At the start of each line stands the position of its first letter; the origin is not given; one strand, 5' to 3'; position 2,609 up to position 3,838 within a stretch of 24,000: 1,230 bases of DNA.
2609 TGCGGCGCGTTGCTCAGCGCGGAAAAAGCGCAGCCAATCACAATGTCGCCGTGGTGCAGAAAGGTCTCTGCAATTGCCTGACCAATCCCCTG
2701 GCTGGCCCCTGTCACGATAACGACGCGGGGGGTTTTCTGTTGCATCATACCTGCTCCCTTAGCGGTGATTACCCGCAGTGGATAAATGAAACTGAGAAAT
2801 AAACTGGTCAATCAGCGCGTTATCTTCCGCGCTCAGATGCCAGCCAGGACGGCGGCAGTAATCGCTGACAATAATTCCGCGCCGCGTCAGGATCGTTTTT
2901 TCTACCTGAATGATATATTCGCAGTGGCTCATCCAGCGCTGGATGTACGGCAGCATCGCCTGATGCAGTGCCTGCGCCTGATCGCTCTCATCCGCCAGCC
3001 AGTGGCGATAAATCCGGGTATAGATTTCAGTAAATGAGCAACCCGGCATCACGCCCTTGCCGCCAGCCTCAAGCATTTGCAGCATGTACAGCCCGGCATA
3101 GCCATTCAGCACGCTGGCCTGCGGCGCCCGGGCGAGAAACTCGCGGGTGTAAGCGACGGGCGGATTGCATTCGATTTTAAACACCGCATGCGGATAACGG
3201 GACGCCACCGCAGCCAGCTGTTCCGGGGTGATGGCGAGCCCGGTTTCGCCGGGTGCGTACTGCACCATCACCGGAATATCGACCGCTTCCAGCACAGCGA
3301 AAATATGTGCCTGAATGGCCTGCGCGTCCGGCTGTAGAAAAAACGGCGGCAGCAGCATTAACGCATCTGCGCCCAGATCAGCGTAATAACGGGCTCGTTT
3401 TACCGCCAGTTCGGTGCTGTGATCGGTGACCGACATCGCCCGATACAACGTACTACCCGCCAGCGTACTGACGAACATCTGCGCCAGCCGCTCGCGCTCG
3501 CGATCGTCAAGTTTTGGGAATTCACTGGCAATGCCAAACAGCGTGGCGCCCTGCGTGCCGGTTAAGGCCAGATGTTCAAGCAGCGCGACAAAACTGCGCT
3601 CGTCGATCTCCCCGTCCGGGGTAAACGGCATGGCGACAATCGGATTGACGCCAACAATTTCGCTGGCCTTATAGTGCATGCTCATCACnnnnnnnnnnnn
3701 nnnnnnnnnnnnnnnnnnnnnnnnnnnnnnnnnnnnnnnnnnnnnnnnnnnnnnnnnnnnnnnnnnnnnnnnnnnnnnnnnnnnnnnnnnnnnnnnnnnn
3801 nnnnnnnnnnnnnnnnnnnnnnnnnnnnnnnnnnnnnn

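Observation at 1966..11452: Nine-gene oxidative sugar/sugar-acid operon fusing DgoK-DgoA to an IlvD/Edd dehydratase and a DHDPS-family enzyme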

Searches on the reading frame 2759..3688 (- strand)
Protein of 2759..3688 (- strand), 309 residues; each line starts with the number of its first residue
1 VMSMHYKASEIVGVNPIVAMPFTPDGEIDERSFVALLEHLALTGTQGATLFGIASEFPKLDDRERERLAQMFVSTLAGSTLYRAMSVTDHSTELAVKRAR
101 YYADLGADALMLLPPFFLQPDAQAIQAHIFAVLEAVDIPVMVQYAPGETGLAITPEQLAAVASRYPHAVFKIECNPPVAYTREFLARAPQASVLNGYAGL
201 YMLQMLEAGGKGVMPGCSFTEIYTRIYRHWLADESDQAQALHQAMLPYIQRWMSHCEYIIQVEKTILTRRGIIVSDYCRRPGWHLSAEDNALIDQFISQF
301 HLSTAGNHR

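Call 6: search_protein_families(library=pfam, proteins=[window:2759-3688:-])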
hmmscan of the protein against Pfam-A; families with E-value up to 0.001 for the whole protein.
window:2759-3688:- (309 aa): 1 family
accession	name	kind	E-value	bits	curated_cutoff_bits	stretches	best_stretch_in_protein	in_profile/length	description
PF00701.28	DHDPS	-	3.7e-29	101.8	22.1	1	13-297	4-286/289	Dihydrodipicolinate synthetase family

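Call 7: search_protein_families(library=ncbifam, proteins=[window:2759-3688:-])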
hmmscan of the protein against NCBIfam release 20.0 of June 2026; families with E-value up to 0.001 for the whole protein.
window:2759-3688:- (309 aa): 7 families
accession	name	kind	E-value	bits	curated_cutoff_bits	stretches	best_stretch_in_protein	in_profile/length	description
TIGR00674.1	dapA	equivalog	2.5e-23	82.3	206.15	1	19-298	7-284/286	4-hydroxy-tetrahydrodipicolinate synthase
TIGR02313.1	HpaI-NOT-DapA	exception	2.1e-18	66.1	396.7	1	16-277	6-267/294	2,4-dihydroxyhept-2-ene-1,7-dioic acid aldolase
NF002958.0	PRK03620.1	subfamily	1.5e-14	53.5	278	1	20-168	20-162/307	5-dehydro-4-deoxyglucarate dehydratase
NF003164.0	PRK04147.1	equivalog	1.9e-13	50.4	281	1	11-300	4-290/294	N-acetylneuraminate lyase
TIGR03249.1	KdgD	equivalog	1.8e-12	47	373.95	1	19-168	17-161/299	5-dehydro-4-deoxyglucarate dehydratase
TIGR00683.1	nanA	equivalog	1.7e-06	27.6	382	1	14-281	4-269/293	N-acetylneuraminate lyase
NF040954.1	Arch_KDGaldase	equivalog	1.8e-06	27.5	390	1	14-291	4-272/288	bifunctional 2-dehydro-3-deoxy-phosphogluconate/2-dehydro-3-deoxy-6-phosphogalactonate aldolase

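Call 22: search_solved_structures(query=window:2759-3688:-, max_evalue=0.00001)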
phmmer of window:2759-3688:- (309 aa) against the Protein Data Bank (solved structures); distinct sequences matched with E-value up to 0.00001: 96 (the best 60 are shown).
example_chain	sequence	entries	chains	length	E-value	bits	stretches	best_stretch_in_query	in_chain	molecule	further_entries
3dz1_A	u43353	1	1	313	1.7e-23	86.8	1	9-300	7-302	Dihydrodipicolinate synthase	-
7c0c_A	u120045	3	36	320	8.4e-21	78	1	13-287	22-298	L-2-keto-3-deoxyarabonate dehydratase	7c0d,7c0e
3fkk_A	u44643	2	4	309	2e-20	76.7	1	13-287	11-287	L-2-keto-3-deoxyarabonate dehydratase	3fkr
2yxg_A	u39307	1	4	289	1.5e-19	73.9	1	13-290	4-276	Dihydrodipicolinate synthase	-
4mlr_A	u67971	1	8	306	6.3e-19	71.8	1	11-301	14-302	dihydrodipicolinate synthase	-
4mlj_A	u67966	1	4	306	7.2e-19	71.6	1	11-301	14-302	dihydrodipicolinate synthase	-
7kx1_A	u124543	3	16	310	7.4e-19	71.6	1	11-301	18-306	4-hydroxy-tetrahydrodipicolinate synthase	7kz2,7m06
5f1u_A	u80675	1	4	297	8.9e-19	71.3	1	11-301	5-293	4-hydroxy-tetrahydrodipicolinate synthase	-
7kn2_A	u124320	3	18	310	1e-18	71.1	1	11-301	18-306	4-hydroxy-tetrahydrodipicolinate synthase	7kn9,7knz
7ku6_A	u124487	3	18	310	1e-18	71.1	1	11-301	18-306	4-hydroxy-tetrahydrodipicolinate synthase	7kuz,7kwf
7kel_A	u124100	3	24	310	1e-18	71.1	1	11-301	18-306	4-hydroxy-tetrahydrodipicolinate synthase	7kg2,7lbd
7koc_A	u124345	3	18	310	1.4e-18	70.7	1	11-301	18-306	4-hydroxy-tetrahydrodipicolinate synthase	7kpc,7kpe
4m19_A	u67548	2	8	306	1.7e-18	70.4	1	11-301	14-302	4-hydroxy-tetrahydrodipicolinate synthase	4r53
4i7u_A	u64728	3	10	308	1.7e-18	70.4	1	13-167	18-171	Dihydrodipicolinate synthase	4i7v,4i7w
4ly8_A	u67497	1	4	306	1.9e-18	70.3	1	11-301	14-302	4-hydroxy-tetrahydrodipicolinate synthase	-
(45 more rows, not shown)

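Call 26: search_solved_structures(query=window:2759-3688:-, max_evalue=1e-19, show_alignments=4)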
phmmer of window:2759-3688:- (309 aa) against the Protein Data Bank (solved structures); distinct sequences matched with E-value up to 1e-19: 3.
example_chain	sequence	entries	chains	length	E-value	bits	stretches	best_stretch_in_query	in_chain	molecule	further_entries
3dz1_A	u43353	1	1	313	1.7e-23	86.8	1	9-300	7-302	Dihydrodipicolinate synthase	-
7c0c_A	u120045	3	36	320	8.4e-21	78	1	13-287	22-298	L-2-keto-3-deoxyarabonate dehydratase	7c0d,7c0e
3fkk_A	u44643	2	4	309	2e-20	76.7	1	13-287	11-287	L-2-keto-3-deoxyarabonate dehydratase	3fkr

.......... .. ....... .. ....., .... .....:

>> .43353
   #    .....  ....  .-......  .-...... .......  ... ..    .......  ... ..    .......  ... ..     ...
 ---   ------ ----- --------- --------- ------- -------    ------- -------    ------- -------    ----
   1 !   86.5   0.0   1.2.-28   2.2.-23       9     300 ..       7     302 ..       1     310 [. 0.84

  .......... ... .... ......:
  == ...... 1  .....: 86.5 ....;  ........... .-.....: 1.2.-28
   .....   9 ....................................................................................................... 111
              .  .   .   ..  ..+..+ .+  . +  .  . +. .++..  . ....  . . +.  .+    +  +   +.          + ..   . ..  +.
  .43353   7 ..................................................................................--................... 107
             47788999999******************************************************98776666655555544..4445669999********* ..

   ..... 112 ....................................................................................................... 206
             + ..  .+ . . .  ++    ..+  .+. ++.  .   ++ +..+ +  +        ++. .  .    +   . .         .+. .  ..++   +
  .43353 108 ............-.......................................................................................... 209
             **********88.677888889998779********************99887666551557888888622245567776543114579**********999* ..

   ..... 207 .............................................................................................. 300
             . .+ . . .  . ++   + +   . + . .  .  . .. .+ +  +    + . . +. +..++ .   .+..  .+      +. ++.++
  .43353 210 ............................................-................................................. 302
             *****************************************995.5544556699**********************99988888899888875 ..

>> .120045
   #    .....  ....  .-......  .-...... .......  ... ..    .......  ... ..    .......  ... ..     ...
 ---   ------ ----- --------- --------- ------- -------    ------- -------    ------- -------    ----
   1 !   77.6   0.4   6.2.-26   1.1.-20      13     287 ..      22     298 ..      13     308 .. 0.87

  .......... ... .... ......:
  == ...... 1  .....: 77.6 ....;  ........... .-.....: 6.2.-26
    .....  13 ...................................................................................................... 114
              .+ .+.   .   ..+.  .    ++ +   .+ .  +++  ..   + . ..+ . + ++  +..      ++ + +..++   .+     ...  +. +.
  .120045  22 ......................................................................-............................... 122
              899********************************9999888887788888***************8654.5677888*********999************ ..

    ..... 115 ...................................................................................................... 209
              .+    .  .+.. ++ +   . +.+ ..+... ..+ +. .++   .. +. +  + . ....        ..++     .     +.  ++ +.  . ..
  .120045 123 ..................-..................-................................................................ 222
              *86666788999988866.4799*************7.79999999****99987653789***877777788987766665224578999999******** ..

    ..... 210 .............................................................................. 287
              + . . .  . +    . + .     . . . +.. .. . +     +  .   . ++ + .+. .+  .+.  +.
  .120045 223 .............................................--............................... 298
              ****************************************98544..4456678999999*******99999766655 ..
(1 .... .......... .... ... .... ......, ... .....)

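Call 60: find_homologous_proteins(query=window:2759-3685:-, max_evalue=1e-20)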
Query window:2759-3685:- (308 aa): 851 proteins with E <= 1e-20 among 2959 candidates; the best 120 are listed.
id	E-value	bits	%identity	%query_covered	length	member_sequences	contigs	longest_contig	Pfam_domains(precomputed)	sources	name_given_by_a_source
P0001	1.1e-204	696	100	100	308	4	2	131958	PF00701.29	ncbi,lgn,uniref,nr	ncbi:dihydrodipicolinate synthase [Trabulsiella guamensis ATCC 49490]|uniref:Dihydrodipicolinate syn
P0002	5.5e-180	615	88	100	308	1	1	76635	PF00701.29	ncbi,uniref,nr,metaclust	ncbi:dihydrodipicolinate synthase family protein [Trabulsiella odontotermitis]|uniref:Dihydrodipicol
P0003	3.0e-166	570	83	97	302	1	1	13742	PF00701.29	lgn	-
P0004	2.9e-165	567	83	98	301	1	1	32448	PF00701.29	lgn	-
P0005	4.3e-165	566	84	97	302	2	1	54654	PF00701.29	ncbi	-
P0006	4.3e-165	566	83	98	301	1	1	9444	PF00701.29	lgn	-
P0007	4.4e-165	566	82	97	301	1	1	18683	PF00701.29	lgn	-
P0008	5.2e-165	566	83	98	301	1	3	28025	PF04909.21,PF00701.29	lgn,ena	-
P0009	9.4e-165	565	83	98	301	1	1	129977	PF04909.21,PF00701.29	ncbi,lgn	ncbi:dihydrodipicolinate synthase family protein [Dryocola clanedunensis]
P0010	1.1e-164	565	81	98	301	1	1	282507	PF00701.29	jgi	jgi:2-keto-3-deoxy-L-arabinonate dehydratase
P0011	1.1e-164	565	82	98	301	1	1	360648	PF04909.21,PF00701.29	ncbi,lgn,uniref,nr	ncbi:dihydrodipicolinate synthase family protein [Dryocola clanedunensis]|uniref:dihydrodipicolinate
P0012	1.2e-164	565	83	98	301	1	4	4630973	PF00701.29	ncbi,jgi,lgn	ncbi:dihydrodipicolinate synthase family protein [Dryocola sp. LX212]|jgi:4-hydroxy-tetrahydrodipico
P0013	3.9e-164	563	82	98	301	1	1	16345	PF04909.21,PF00701.29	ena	-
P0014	4.1e-164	563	83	98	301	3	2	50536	PF00701.29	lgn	-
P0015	5.6e-164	563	82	98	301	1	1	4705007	PF00701.29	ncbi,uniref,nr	ncbi:dihydrodipicolinate synthase family protein [Buttiauxella sp. WJP83]|uniref:dihydrodipicolinate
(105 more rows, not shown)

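Call 72: find_encoding_contigs(protein=P0001, flank=10000, max_places=3)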
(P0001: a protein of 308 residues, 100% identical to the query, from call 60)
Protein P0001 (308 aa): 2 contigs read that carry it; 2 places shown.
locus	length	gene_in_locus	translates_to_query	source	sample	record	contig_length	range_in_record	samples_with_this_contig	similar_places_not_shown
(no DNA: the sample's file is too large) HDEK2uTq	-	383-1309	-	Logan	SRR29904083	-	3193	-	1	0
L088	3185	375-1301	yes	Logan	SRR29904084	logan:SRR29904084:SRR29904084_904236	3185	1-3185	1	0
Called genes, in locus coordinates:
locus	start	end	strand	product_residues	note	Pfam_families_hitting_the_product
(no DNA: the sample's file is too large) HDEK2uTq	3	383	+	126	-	?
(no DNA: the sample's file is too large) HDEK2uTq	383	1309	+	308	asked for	PF00701:DHDPS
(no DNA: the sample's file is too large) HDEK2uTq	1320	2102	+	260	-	PF00106:adh_short, PF08659:KR, PF13561:adh_short_C2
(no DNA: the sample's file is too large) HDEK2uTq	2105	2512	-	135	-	PF01402:RHH_1, PF08753:NikR_C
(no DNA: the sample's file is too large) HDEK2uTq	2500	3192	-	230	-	?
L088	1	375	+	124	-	?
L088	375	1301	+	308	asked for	PF00701:DHDPS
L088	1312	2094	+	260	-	PF00106:adh_short, PF08659:KR, PF13561:adh_short_C2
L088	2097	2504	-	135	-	PF01402:RHH_1, PF08753:NikR_C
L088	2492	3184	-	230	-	?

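Call 76: search_protein_representatives(protein=window:2759-3685:-)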
Query: 308 residues. Proteins with E-value up to 0.001 (for the whole library): 7750; up to 1e-10: 1689; up to 1e-30: 107. The best 150 are listed.
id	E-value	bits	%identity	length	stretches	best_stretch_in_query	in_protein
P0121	7.5e-115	399.9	60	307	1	3-303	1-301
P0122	7.0e-83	294.9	47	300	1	12-299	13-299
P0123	6.2e-80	285.3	48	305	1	11-300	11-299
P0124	1.0e-79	284.5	53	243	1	64-303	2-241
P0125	3.7e-72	259.8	45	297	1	14-304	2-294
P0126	1.7e-69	251.0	46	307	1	7-299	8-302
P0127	4.3e-69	249.7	78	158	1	4-153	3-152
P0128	4.5e-69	249.6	44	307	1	10-300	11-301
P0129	1.3e-65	238.2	74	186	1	67-220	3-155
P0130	2.2e-65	237.5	41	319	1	10-299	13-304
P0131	1.0e-63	232.0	41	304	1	10-299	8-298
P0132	1.8e-63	231.2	40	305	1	10-298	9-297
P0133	3.3e-63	230.4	75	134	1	168-300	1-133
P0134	3.6e-61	223.7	42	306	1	9-284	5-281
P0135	6.5e-61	222.8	42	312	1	10-300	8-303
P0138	3.5e-59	217.2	41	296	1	12-299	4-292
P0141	4.3e-55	203.7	37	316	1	9-304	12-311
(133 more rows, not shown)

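Call 78: find_encoding_contigs(protein=P0125, flank=8000, max_places=4)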
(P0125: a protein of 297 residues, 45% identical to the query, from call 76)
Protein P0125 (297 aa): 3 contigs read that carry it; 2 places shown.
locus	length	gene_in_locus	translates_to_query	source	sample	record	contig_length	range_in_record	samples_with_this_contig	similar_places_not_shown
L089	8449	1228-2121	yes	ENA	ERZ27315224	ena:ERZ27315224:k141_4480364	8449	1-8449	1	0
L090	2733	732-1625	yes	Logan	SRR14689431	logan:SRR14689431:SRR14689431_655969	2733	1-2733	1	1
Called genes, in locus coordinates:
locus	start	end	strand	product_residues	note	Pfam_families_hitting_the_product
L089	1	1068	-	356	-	?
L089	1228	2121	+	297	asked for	PF00701:DHDPS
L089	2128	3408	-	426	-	PF00672:HAMP, PF00512:HisKA, PF02518:HATPase_c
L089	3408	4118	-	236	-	PF00072:Response_reg, PF00486:Trans_reg_C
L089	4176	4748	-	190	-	PF07813:LTXXQ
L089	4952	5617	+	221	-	PF00072:Response_reg, PF00486:Trans_reg_C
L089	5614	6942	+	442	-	PF08521:2CSK_N (faint), PF26769:HAMP_PhoQ (weak), PF00512:HisKA, PF02518:HATPase_c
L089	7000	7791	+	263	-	PF03988:DUF347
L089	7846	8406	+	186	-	-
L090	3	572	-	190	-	?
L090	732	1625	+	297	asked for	PF00701:DHDPS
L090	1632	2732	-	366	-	?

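Call 79: find_encoding_contigs(protein=P0122, flank=8000, max_places=3)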
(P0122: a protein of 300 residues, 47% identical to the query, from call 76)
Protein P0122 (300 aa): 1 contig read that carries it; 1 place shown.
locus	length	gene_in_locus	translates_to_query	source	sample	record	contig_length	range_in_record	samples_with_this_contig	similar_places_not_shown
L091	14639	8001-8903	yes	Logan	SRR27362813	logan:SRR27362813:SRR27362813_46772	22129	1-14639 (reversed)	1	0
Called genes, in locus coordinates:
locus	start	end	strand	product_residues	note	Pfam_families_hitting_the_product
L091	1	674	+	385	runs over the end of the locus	PF13416:SBP_bac_8, PF01547:SBP_bac_1 (weak)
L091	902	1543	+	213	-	PF01081:Aldolase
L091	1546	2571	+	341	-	PF00294:PfkB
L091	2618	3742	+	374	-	PF01547:SBP_bac_1, PF13416:SBP_bac_8 (weak)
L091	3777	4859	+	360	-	PF10282:Lactonase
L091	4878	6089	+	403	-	PF02515:CoA_transf_3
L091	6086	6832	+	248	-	PF00378:ECH_1, PF16113:ECH_2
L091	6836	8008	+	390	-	PF02746:MR_MLE_N, PF13378:MR_MLE_C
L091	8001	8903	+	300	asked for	PF00701:DHDPS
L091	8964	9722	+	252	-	PF00378:ECH_1, PF16113:ECH_2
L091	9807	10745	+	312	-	PF01263:Aldose_epim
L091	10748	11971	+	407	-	PF02515:CoA_transf_3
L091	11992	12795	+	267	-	PF00106:adh_short, PF08659:KR, PF23441:SDR (weak), PF13561:adh_short_C2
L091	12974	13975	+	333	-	PF00532:Peripla_BP_1, PF13407:Peripla_BP_4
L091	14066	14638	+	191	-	?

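Call 80: find_encoding_contigs(protein=P0126, flank=8000, max_places=3)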
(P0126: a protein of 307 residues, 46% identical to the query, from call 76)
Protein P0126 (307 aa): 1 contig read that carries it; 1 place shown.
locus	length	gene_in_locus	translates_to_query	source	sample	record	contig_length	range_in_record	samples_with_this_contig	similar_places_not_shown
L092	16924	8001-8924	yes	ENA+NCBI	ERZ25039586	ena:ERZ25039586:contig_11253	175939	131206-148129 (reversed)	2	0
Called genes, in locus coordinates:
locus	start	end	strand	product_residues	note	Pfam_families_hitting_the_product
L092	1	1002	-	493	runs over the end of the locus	PF07995:GSDH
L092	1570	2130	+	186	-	-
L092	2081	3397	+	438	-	PF00496:SBP_bac_5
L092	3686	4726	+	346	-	PF19300:BPD_transp_1_N (weak), PF00528:BPD_transp_1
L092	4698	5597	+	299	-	PF00528:BPD_transp_1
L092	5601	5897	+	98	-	PF00005:ABC_tran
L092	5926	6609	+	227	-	PF00005:ABC_tran, PF08352:oligo_HPY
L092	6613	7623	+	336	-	PF00005:ABC_tran, PF08352:oligo_HPY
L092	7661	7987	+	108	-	-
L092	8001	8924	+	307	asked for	PF00701:DHDPS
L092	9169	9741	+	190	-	-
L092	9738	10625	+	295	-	-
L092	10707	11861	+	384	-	PF02746:MR_MLE_N, PF13378:MR_MLE_C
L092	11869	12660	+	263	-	PF23441:SDR, PF00106:adh_short, PF08659:KR, PF13561:adh_short_C2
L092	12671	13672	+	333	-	PF01636:APH, PF03881:Fructosamin_kin (weak)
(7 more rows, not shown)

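Call 81: find_encoding_contigs(protein=P0130, flank=8000, max_places=3)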
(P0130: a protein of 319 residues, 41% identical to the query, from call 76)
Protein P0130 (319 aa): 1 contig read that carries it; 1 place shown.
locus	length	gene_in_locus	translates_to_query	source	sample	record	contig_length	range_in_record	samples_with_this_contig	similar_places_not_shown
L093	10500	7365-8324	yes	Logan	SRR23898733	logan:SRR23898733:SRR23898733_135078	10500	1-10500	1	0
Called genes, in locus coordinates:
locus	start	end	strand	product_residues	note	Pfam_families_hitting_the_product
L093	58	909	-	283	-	PF00392:GntR, PF07729:FCD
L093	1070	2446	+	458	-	PF01547:SBP_bac_1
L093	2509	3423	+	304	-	-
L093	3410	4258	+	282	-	PF00528:BPD_transp_1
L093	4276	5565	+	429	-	PF12876:Cellulase-like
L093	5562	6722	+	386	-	PF02746:MR_MLE_N, PF13378:MR_MLE_C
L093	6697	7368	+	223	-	PF05448:AXE1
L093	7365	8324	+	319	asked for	PF00701:DHDPS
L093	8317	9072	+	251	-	PF00106:adh_short, PF08659:KR, PF13561:adh_short_C2, PF23441:SDR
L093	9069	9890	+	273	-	PF08450:SGL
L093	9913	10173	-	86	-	-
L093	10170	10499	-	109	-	?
